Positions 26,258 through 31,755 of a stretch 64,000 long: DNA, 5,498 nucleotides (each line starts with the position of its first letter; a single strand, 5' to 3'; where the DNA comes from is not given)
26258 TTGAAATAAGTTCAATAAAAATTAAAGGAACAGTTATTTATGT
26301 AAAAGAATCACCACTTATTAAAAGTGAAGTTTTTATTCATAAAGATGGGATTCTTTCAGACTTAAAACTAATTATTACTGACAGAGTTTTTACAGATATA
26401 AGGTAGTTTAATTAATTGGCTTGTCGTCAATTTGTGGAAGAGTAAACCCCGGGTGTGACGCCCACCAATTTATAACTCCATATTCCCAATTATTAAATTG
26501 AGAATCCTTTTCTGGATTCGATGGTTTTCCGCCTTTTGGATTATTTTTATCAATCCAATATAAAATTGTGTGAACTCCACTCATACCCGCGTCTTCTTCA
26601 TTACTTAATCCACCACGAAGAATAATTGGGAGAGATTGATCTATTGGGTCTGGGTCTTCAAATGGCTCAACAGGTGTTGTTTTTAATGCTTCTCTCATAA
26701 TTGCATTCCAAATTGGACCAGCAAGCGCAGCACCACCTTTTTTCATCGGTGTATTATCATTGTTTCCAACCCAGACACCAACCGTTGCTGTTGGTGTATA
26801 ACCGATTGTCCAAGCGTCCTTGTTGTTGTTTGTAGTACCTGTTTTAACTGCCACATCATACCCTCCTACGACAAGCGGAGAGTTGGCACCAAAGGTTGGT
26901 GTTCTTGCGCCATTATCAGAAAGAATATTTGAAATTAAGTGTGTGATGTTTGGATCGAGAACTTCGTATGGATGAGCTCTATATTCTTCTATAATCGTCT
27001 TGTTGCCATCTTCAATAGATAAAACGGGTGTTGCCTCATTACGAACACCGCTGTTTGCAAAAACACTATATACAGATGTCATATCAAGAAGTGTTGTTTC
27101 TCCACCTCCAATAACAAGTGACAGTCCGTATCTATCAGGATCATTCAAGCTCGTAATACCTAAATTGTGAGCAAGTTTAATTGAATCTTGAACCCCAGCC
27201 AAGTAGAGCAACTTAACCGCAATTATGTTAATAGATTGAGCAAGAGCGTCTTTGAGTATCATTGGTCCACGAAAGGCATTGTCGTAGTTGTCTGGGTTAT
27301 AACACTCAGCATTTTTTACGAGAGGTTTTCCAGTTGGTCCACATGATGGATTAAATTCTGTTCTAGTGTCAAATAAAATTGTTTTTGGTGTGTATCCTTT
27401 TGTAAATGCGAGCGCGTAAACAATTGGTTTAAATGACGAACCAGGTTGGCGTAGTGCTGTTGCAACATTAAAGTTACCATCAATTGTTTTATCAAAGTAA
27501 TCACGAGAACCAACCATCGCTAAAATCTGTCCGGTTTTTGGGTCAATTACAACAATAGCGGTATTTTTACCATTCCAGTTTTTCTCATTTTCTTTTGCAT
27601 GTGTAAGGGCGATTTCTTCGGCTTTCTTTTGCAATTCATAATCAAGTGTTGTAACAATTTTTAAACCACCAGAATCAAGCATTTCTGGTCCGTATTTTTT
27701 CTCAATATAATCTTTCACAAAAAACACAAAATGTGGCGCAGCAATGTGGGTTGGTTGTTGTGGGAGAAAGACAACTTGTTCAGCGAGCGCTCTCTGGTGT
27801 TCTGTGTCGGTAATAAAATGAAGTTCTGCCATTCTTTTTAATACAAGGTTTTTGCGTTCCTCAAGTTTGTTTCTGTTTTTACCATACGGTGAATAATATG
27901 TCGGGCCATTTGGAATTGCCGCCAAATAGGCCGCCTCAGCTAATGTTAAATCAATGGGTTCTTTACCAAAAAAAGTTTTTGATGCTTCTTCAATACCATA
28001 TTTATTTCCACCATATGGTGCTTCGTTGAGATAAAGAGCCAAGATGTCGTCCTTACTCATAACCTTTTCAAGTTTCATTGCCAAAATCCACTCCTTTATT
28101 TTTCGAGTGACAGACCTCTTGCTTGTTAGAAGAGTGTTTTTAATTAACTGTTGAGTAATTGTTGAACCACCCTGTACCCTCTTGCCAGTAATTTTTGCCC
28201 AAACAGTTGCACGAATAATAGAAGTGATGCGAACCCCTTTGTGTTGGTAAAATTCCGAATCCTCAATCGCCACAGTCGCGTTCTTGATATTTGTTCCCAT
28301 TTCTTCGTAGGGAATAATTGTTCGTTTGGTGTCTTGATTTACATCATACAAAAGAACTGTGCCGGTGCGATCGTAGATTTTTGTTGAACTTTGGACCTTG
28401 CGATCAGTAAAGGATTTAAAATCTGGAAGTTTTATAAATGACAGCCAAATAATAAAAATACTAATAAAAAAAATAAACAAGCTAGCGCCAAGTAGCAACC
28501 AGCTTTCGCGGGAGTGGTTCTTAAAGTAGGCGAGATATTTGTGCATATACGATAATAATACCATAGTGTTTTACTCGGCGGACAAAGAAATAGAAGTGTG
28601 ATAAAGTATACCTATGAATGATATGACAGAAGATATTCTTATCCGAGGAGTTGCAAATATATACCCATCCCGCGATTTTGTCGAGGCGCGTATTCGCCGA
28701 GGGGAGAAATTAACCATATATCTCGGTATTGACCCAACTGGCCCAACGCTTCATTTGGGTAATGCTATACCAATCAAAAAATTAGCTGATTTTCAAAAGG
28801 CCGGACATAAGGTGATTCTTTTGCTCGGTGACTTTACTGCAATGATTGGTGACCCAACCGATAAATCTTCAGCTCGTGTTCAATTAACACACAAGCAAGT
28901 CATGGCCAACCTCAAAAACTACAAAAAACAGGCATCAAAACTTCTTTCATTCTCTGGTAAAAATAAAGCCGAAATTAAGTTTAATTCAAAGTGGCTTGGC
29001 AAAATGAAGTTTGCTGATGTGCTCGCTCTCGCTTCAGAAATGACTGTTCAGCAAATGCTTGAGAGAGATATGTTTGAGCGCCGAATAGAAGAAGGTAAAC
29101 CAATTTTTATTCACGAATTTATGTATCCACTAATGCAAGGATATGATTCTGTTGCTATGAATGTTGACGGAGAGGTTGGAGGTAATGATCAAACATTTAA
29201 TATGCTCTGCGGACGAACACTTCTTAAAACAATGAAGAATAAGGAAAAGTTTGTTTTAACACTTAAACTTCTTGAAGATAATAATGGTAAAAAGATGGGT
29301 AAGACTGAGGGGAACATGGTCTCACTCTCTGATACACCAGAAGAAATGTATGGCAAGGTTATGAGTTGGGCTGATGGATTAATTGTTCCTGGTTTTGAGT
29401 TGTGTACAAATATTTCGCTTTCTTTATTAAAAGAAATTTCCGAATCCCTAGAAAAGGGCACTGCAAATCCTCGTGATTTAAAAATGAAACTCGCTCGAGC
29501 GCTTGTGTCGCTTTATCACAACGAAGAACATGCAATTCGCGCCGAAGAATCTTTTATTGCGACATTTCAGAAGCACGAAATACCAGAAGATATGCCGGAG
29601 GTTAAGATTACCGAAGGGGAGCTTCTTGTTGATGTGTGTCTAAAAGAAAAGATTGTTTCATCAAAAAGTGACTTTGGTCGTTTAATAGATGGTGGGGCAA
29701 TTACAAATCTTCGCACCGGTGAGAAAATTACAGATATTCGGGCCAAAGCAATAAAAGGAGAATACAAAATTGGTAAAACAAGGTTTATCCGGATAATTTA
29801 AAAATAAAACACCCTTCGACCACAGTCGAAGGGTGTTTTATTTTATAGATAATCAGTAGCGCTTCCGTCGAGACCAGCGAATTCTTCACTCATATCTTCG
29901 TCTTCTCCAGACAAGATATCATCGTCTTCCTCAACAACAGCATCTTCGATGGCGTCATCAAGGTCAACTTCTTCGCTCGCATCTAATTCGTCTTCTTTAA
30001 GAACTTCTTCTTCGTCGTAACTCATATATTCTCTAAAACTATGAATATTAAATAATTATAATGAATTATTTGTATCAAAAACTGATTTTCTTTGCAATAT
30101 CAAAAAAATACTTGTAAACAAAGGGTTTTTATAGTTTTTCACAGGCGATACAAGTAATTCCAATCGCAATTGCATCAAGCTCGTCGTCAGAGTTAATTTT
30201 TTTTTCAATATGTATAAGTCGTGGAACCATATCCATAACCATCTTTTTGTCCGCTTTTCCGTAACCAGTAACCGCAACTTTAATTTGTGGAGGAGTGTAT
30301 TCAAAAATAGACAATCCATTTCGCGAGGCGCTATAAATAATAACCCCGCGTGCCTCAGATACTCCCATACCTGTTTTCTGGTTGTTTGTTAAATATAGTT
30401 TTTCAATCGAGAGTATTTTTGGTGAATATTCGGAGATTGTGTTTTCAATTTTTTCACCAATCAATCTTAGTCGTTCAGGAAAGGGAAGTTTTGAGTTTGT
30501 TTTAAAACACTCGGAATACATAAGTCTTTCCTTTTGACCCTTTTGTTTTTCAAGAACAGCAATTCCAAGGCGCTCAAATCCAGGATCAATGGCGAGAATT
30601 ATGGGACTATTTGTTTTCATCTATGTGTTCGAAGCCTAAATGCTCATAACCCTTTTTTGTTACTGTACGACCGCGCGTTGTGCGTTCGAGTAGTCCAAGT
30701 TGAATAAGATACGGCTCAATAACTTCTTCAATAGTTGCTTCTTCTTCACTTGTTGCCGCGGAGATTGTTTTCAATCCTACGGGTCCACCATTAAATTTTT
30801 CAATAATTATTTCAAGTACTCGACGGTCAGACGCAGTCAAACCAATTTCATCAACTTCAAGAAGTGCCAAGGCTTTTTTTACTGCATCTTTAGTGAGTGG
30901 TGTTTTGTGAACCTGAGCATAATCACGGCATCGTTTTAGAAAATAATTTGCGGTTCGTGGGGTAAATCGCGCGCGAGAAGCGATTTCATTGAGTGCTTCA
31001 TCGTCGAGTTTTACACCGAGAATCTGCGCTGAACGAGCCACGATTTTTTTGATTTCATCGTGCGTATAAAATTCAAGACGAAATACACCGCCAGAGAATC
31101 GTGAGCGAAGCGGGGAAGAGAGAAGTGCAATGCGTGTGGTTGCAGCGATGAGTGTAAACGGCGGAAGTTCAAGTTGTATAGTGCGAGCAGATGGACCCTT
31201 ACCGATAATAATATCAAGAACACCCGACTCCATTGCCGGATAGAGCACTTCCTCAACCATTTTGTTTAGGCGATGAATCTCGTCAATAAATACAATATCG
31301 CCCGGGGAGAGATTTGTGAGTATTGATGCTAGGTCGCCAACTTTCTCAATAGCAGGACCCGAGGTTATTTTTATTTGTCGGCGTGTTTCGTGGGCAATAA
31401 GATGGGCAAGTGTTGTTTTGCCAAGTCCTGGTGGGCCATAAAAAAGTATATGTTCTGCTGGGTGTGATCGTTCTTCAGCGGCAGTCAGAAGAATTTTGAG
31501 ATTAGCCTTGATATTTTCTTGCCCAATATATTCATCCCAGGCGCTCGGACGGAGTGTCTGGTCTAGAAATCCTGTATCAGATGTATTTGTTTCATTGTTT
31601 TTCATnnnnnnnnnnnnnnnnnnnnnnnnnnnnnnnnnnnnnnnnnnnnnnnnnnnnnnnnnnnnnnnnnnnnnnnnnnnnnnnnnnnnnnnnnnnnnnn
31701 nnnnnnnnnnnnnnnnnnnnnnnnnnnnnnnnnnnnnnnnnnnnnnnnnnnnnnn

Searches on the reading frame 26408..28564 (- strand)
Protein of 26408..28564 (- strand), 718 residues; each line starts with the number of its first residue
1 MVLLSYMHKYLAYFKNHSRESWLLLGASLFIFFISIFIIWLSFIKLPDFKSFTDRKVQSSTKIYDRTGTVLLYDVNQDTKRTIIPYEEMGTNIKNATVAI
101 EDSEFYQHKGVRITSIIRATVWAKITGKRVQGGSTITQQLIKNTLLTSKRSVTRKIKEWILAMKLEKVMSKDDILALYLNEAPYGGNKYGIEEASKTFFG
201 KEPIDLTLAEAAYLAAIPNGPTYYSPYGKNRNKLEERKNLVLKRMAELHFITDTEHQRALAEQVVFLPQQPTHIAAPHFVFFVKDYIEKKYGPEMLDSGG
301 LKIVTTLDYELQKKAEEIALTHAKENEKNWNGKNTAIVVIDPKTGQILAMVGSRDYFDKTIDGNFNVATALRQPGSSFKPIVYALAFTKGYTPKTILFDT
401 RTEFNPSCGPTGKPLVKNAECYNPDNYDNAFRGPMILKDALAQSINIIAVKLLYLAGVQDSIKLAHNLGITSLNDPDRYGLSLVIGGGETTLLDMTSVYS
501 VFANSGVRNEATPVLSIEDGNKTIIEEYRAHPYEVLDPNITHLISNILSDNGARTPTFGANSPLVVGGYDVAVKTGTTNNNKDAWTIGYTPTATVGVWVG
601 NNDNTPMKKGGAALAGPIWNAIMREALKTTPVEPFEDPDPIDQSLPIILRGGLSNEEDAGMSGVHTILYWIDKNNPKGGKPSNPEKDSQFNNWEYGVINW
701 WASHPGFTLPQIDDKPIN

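Call 76: search_protein_families(library=pfam, proteins=[window:26408-28564:-], max_evalue=0.001)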
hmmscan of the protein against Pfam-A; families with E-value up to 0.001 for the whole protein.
window:26408-28564:- (718 aa): 2 families
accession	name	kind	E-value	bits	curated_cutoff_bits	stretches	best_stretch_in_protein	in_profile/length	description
PF00912.28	Transgly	-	2.8e-60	203.2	27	1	73-245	6-177/178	Transglycosylase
PF00905.27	Transpeptidase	-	1.7e-23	83.8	22.1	1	336-623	2-298/299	Penicillin binding protein transpeptidase domain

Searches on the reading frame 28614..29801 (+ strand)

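Call 76: search_protein_families(library=pfam, proteins=[window:28614-29801:+], max_evalue=0.001)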
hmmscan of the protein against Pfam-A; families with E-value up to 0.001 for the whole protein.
window:28614-29801:+ (395 aa): 1 family
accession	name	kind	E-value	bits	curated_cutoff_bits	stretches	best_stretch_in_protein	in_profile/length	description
PF00579.31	tRNA-synt_1b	-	1.9e-72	244.5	21.1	1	30-319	3-292/292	tRNA synthetases class I (W and Y)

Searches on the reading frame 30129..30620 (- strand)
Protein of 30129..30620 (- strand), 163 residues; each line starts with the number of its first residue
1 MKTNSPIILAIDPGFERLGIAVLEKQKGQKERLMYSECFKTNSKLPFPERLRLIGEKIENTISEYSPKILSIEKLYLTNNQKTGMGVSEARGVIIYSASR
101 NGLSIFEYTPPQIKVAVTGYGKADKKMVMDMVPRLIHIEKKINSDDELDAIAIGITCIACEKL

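Call 76: search_protein_families(library=pfam, proteins=[window:30129-30620:-], max_evalue=0.001)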
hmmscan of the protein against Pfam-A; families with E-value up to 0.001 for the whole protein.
window:30129-30620:- (163 aa): 1 family
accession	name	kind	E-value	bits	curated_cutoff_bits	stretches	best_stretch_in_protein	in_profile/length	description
PF02075.23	RuvC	-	1e-37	129.7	22.2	1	8-156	1-147/148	Crossover junction endodeoxyribonuclease RuvC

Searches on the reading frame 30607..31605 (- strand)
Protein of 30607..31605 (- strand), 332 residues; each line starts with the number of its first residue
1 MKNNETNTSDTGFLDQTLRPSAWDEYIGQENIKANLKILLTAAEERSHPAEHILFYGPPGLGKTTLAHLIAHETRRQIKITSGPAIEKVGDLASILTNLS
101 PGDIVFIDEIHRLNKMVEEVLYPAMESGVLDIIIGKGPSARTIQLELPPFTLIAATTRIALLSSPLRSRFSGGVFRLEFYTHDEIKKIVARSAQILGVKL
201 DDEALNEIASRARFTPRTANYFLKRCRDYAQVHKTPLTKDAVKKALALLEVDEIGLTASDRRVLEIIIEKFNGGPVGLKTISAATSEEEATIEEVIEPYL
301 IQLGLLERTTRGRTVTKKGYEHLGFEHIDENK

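Call 16: list_cluster_members(proteins=[P0001, window:30607-31605:-, window:32373-34073:-])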
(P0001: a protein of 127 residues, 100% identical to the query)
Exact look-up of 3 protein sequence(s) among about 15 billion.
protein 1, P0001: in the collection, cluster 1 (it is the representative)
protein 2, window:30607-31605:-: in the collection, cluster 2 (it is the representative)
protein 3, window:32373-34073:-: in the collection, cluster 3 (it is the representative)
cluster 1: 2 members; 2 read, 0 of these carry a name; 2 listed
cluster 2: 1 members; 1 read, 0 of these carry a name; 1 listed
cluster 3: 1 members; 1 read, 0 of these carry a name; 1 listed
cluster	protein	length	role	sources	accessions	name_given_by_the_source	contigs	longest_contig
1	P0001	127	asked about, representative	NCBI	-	-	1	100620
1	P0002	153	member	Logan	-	-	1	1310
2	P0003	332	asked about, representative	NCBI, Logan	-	-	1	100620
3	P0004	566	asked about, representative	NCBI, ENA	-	-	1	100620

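Call 76: search_protein_families(library=pfam, proteins=[window:30607-31605:-], max_evalue=0.001)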
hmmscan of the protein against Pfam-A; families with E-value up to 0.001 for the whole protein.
window:30607-31605:- (332 aa): 16 families
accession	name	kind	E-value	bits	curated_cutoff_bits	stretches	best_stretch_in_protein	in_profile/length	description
PF05496.18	RuvB_N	-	2.8e-70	235.6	27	1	18-171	1-154/159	Holliday junction DNA helicase RuvB P-loop domain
PF05491.19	RuvB_C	-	1e-26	93.1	24.7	1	253-323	1-71/72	RuvB C-terminal winged helix domain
PF17864.7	AAA_lid_4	-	6.9e-23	80.6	27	1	180-252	1-74/74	RuvB AAA lid domain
PF00004.35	AAA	-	3.1e-19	70.2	21.2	1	53-171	1-124/131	ATPase family associated with various cellular activities (AAA)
PF07728.20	AAA_5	-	9.4e-10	39.1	22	1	52-170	1-139/139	AAA domain (dynein-related subfamily)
PF13173.12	AAA_14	-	3e-05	24.5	27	1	53-127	5-88/129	AAA domain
PF00493.29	MCM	-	5.4e-05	22.9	23.3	0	18-132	18-152/224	MCM P-loop domain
PF13191.12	AAA_16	-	0.00018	22.5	32.6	0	36-83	9-58/167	AAA ATPase domain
PF00910.28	RNA_helicase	-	0.0002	22.3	21.5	0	53-116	1-64/105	RNA helicase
PF01078.27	Mg_chelatase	-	0.00027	20.8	20.3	0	28-70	7-42/207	Magnesium chelatase, subunit ChlI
PF07724.20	AAA_2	-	0.00031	21.3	27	0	100-131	74-105/166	AAA domain (Cdc48 subfamily)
PF00931.28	NB-ARC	-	0.00035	20.3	23.5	0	51-74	19-42/248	NB-ARC domain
PF20720.3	nSTAND3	-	0.0007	19.8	27.2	0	50-109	17-73/155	Novel STAND NTPase 3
PF06068.19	TIP49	-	0.00073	19.2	23.8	0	23-81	23-81/347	TIP49 P-loop domain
PF13401.12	AAA_22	-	0.00074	20.3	27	0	50-77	5-36/130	AAA domain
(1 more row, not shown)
